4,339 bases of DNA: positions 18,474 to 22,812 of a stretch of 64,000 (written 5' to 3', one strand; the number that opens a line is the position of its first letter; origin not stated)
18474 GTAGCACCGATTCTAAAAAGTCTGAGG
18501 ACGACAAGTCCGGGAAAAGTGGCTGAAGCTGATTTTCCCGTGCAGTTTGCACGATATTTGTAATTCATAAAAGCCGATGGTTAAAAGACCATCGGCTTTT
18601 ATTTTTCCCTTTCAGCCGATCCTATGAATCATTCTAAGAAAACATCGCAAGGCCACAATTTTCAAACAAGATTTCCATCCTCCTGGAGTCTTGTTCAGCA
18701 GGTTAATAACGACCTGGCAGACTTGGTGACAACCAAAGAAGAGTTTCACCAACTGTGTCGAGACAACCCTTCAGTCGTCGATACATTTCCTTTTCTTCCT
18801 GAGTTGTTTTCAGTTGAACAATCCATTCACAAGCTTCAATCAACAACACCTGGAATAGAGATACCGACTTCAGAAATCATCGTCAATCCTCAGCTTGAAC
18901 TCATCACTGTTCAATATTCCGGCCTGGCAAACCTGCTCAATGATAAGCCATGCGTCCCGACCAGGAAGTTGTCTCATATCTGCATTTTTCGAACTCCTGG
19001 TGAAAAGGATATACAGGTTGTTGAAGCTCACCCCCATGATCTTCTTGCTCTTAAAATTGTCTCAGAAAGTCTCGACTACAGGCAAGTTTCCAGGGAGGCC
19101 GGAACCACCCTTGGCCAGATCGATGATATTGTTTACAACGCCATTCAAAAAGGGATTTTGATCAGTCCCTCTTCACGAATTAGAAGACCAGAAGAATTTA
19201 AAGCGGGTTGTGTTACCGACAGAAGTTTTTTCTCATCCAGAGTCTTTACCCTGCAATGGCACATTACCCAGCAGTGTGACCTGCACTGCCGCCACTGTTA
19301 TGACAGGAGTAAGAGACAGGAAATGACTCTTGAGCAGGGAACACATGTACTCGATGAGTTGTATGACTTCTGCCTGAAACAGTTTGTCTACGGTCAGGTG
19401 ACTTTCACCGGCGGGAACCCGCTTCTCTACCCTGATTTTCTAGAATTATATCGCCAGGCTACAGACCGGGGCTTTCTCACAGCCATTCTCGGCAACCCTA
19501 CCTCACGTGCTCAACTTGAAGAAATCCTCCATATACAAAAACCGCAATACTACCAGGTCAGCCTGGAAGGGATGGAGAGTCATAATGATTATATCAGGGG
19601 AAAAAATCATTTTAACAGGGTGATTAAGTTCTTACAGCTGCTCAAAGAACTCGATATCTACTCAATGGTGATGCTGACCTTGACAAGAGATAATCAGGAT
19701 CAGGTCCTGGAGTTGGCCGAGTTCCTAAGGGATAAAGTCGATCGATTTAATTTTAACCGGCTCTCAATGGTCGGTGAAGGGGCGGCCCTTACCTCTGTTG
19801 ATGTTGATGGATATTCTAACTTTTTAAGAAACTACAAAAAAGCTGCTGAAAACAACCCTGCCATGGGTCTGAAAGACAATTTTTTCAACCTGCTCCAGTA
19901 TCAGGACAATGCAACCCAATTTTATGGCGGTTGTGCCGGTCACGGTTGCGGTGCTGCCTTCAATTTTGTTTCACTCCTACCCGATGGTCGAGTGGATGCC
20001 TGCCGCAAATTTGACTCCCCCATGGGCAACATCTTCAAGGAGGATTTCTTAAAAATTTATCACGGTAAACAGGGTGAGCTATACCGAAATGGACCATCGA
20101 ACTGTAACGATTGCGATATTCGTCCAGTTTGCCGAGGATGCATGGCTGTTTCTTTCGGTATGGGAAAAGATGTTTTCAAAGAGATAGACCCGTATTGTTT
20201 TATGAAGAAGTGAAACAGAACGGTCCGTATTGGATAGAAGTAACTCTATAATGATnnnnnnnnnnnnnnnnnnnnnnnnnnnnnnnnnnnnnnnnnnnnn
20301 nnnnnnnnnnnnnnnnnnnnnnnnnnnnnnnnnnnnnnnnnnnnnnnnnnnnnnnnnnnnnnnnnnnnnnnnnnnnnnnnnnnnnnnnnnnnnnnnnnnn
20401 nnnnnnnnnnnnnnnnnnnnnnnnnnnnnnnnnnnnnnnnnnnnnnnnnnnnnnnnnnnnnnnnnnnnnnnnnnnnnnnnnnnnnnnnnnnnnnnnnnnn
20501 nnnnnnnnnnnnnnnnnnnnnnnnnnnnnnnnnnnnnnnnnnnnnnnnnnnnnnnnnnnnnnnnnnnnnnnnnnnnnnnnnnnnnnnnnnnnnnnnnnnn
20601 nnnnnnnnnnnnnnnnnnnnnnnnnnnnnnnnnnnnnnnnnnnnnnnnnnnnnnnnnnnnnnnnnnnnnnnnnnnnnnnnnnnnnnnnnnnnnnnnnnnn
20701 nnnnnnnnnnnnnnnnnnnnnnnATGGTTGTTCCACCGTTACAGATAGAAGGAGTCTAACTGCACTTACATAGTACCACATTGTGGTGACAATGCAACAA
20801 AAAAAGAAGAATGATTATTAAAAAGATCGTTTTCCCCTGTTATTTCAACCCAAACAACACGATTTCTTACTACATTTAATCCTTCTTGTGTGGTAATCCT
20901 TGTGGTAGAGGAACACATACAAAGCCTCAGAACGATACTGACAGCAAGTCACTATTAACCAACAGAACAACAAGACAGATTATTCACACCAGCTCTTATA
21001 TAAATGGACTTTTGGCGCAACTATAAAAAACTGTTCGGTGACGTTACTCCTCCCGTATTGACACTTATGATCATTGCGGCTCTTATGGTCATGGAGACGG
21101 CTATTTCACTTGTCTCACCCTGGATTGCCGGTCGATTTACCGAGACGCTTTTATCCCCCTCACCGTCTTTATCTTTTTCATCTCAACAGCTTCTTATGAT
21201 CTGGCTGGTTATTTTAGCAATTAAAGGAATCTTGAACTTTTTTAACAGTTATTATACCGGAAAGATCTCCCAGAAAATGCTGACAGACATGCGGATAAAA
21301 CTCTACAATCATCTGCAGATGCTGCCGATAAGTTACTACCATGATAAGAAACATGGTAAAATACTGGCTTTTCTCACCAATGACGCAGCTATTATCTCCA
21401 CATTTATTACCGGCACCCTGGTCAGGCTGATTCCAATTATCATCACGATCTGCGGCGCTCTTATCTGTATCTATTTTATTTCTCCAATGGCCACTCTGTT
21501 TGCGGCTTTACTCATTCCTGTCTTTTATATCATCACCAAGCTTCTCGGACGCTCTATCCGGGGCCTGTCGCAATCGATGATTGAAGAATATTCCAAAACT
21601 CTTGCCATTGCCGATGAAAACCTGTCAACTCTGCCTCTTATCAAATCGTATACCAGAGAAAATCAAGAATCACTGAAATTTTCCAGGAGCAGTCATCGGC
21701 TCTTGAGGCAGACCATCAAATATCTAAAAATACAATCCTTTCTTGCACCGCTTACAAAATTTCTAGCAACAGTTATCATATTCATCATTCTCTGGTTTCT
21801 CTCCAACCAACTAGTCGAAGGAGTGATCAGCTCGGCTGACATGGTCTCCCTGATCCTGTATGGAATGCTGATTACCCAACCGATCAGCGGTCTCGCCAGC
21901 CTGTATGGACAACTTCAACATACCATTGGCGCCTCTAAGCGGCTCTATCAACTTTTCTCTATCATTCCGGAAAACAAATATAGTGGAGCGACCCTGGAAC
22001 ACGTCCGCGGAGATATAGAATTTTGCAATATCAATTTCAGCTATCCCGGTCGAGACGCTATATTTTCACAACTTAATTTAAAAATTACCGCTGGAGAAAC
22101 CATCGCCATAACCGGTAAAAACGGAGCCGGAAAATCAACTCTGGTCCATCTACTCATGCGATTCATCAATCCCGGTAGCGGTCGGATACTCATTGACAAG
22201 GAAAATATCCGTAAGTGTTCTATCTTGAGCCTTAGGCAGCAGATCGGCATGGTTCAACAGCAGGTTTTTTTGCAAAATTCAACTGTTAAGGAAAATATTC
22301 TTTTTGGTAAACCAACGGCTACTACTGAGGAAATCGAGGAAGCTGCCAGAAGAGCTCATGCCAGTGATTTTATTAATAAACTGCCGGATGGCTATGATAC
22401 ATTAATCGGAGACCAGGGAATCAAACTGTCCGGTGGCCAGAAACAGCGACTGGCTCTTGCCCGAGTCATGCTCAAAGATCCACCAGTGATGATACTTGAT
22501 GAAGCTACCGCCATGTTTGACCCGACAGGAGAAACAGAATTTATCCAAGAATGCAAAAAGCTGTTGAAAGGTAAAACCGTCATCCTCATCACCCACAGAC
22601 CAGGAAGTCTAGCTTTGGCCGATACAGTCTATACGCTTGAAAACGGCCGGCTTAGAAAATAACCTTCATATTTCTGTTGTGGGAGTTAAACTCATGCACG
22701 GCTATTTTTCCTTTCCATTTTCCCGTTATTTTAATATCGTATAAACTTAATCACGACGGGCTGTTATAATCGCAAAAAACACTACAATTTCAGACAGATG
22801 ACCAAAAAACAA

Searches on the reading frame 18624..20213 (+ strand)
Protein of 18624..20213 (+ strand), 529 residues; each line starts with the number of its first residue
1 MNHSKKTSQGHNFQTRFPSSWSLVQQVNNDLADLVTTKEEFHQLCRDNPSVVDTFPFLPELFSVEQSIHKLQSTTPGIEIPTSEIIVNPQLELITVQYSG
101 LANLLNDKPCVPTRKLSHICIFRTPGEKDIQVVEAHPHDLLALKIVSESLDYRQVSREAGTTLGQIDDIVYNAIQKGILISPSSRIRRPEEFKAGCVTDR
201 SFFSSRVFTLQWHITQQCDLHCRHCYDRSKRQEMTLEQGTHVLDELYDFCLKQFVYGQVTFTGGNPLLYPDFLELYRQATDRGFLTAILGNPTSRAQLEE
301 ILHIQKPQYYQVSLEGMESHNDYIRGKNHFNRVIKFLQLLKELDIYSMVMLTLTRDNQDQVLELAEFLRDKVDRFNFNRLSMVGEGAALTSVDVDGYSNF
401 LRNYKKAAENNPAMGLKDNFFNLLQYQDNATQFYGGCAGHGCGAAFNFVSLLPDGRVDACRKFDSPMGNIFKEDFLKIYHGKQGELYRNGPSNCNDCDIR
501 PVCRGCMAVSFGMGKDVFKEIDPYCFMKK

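Call 4: search_protein_families(library=ncbifam, proteins=[window:18624-20213:+], max_evalue=0.01)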
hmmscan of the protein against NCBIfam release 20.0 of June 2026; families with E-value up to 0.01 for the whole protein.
window:18624-20213:+ (529 aa): 67 families (the best 25 are shown)
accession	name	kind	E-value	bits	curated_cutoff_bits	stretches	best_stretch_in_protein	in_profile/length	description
TIGR04082.1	rSAM_for_selen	equivalog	8.6e-195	648.4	350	1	17-526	2-516/516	thio(seleno)oxazole modification radical SAM maturase SbtM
TIGR04340.1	rSAM_ACGX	hypoth_equivalog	2.8e-48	164.9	400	1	207-526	2-338/341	radical SAM/SPASM domain protein, ACGX system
TIGR04347.1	pseudo_SAM_Halo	equivalog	7.7e-26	91.3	525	1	211-396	41-228/390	TIGR04347 family pseudo-SAM/SPASM protein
TIGR04051.1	rSAM_NirJ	equivalog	3e-24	85.6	515.45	1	212-393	6-189/354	heme d1 biosynthesis radical SAM protein NirJ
TIGR04053.2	TIGR04053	equivalog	1.7e-23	83.4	395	1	204-407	4-213/366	TIGR04053 family radical SAM/SPASM domain-containing protein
TIGR03962.1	mycofact_rSAM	equivalog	5.3e-23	81.7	265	1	209-526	13-332/339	mycofactocin radical SAM maturase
TIGR04545.1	rSAM_ahbD_hemeb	equivalog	2.5e-21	76.5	500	1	211-527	3-337/339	heme b synthase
TIGR04546.1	rSAM_ahbC_deAc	equivalog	3.5e-21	75.4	650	1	210-395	41-228/390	12,18-didecarboxysiroheme deacetylase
TIGR04055.1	rSAM_NirJ2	equivalog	4e-21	75.9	500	1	211-527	3-324/326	putative heme d1 biosynthesis radical SAM protein NirJ2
TIGR04054.1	rSAM_NirJ1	equivalog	7.6e-20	70.9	650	1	210-394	38-224/387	putative heme d1 biosynthesis radical SAM protein NirJ1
TIGR04133.1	rSAM_w_lipo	hypoth_equivalog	2e-18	66.4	425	1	206-505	22-329/350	TIGR04133 family radical SAM/SPASM protein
NF047865.1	rSAM_PapB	equivalog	5.3e-18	65.3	340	1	210-513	5-323/330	PapB family radical SAM/SPASM ranthipeptide maturase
NF041298.1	rSAM_mat_DynA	equivalog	5.5e-18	65.1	450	1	215-525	8-339/356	dynobactin maturation radical SAM/SPASM protein DynA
TIGR04250.1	SCM_rSAM_ScmE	equivalog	1.8e-17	63.3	400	1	212-511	7-332/358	SynChlorMet cassette radical SAM/SPASM protein ScmE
NF045574.1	sacti_mat_StsB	exception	1.3e-16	60.5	625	1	205-386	93-275/466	StsB family radical SAM/SPASM domain sactipeptide maturase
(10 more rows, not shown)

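Call 5: search_protein_families(library=pfam, proteins=[window:18624-20213:+], max_evalue=0.01)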
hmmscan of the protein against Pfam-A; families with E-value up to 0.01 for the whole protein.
window:18624-20213:+ (529 aa): 3 families
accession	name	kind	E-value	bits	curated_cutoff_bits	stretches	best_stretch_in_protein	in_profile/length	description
PF04055.27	Radical_SAM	-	4e-16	60.1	29.5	1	214-368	3-166/166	Radical SAM superfamily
PF13186.11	SPASM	-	3.7e-06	27.6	21.5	1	442-498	1-67/67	Iron-sulfur cluster-binding domain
PF13353.11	Fer4_12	-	0.00027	21.7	22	1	215-279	12-77/137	4Fe-4S single cluster domain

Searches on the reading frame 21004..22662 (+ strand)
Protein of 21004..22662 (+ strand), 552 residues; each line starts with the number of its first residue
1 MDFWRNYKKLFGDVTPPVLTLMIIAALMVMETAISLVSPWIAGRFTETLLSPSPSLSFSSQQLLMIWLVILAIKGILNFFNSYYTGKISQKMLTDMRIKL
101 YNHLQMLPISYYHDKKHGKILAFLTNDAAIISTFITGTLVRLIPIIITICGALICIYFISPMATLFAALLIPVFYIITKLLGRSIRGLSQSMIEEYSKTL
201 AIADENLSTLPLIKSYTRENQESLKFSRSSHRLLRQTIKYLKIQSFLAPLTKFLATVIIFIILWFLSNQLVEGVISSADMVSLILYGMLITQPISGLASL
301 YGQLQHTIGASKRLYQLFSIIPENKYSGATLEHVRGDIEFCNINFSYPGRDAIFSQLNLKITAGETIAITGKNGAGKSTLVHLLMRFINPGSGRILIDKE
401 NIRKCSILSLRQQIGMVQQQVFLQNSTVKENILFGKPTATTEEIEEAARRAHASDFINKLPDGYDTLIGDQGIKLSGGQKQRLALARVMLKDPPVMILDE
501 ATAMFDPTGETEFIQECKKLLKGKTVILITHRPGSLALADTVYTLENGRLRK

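Call 4: search_protein_families(library=ncbifam, proteins=[window:21004-22662:+], max_evalue=0.01)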
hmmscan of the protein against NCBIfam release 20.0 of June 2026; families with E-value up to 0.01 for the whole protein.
window:21004-22662:+ (552 aa): 189 families (the best 25 are shown)
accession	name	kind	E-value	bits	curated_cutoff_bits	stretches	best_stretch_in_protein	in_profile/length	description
TIGR02203.1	MsbA_lipidA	equivalog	2.5e-112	376.2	602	1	7-550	2-546/572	lipid A export permease/ATP-binding protein MsbA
TIGR02204.1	MsbA_rel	hypoth_equivalog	3e-110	369.6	780.4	1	62-550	59-552/576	ABC transporter, permease/ATP-binding protein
TIGR00958.1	3a01208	subfamily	3.5e-103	346.2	874.6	1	12-551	154-692/711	antigen peptide transporter 2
NF008381.0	PRK11176.1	equivalog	2e-99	333.6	867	1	4-550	10-556/582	lipid A ABC transporter ATP-binding protein/permease MsbA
NF045513.1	HepA_fam_ABC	equivalog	1.5e-94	317.6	725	1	65-550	99-586/610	heterocyst formation ABC transporter subunit HepA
NF052233.1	CphA_assoc_ABC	equivalog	7.2e-90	302.4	880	1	18-550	183-720/766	cyanophycin metabolism-associated ABC transporter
TIGR01846.1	type_I_sec_HlyB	subfamily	7.9e-90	302.1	725.55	1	31-550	151-669/694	type I secretion system permease/ATPase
NF010178.0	PRK13657.1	equivalog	1.2e-88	298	733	1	21-550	23-547/588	glucan ABC transporter ATP-binding protein/ permease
TIGR03375.1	type_I_sec_LssB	subfamily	2e-84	284.2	693.1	1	69-550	197-679/696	type I secretion system permease/ATPase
TIGR02857.1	CydD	equivalog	3.4e-84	283.7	435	1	21-544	5-528/529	thiol reductant ABC exporter subunit CydD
TIGR01193.1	bacteriocin_ABC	subfamily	6.4e-72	243.1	523.85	1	20-549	159-685/708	peptide cleavage/export ABC transporter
TIGR02868.1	CydC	equivalog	8.4e-71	239.2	329.05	1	91-533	83-530/530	thiol reductant ABC exporter subunit CydC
TIGR03796.1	NHLM_micro_ABC1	equivalog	8.4e-71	239.1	853.3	1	19-550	156-689/710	NHLP family bacteriocin export ABC transporter peptidase/permease/ATPase subunit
NF008364.0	PRK11160.1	equivalog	1.2e-69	235.5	630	1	88-551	87-553/575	heme ABC transporter ATP-binding protein/permease CydC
NF008055.0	PRK10789.1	equivalog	9.5e-68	229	845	1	26-550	23-548/590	SmdA family multidrug ABC transporter permease/ATP-binding protein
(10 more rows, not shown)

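Call 5: search_protein_families(library=pfam, proteins=[window:21004-22662:+], max_evalue=0.01)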
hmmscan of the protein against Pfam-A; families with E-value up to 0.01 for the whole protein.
window:21004-22662:+ (552 aa): 7 families
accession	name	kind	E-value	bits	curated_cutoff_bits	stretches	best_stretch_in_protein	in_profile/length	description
PF00664.28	ABC_membrane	-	1.6e-43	149.9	28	1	22-293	2-273/274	ABC transporter transmembrane region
PF00005.33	ABC_tran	-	1.8e-35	123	25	1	355-503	2-137/137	ABC transporter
PF02463.25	SMC_N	-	1.2e-08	35.1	40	1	368-545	28-211/220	RecF/RecN/SMC N terminal domain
PF13555.12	AAA_29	-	0.00044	20.4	27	1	357-382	15-40/61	P-loop containing region of AAA domain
PF13401.12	AAA_22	-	0.00052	20.8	27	1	367-525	8-115/130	AAA domain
PF13191.12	AAA_16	-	0.0025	18.8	32.6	1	348-463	3-104/167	AAA ATPase domain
PF13175.12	AAA_15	-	0.003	17.7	32.1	1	366-408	25-71/374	AAA ATPase domain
